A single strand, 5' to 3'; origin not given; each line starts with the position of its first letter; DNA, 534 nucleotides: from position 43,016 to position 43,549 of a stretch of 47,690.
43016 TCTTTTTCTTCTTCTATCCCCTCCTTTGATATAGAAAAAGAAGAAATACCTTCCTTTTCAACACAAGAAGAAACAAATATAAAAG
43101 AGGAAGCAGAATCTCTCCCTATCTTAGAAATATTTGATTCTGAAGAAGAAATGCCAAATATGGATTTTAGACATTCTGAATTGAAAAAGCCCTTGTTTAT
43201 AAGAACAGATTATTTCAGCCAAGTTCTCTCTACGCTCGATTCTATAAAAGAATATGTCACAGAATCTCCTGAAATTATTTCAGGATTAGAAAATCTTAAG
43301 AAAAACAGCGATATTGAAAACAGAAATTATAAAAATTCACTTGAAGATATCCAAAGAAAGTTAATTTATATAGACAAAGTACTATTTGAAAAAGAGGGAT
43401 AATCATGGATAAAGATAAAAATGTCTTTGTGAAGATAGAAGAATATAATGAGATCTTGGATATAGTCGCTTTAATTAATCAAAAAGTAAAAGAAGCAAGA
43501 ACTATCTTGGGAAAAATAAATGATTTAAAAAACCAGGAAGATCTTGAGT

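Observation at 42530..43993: Translationally coupled trio of uncharacterised coiled-coil proteins, two sharing a ~66-aa domain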

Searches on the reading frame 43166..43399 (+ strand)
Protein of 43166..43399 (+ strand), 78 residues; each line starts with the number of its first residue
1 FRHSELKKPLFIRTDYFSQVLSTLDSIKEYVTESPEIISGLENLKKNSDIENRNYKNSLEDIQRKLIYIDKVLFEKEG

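Call 54: search_solved_structures(query=A4, max_evalue=10)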
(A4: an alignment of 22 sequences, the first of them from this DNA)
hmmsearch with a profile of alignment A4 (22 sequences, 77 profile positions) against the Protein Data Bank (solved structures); distinct sequences matched with E-value up to 10: 9.
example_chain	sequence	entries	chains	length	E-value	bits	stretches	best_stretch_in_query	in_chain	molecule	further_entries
36qu_H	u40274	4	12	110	0.17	15.6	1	35-66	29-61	V-type proton ATPase subunit G1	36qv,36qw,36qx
7lsv_A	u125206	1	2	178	0.51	14.1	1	45-74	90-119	Calmodulin-dependent protein kinase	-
6nr8_4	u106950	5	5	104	0.69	13.6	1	33-66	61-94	Prefoldin subunit 4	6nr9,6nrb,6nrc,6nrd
1gk4_A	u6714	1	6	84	0.73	13.6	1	12-60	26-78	VIMENTIN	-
8xr6_Q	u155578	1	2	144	1.2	12.8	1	27-73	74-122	PsbQ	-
4ytd_A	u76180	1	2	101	1.3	12.8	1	20-66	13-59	Protein bicaudal D homolog 1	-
7wu7_4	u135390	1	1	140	1.4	12.6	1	33-66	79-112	Prefoldin subunit 4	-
9y6s_6k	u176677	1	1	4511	5.2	10.8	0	10-61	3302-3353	IDAa heavy chain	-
1wp7_A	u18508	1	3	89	7.6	10.3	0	20-54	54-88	fusion protein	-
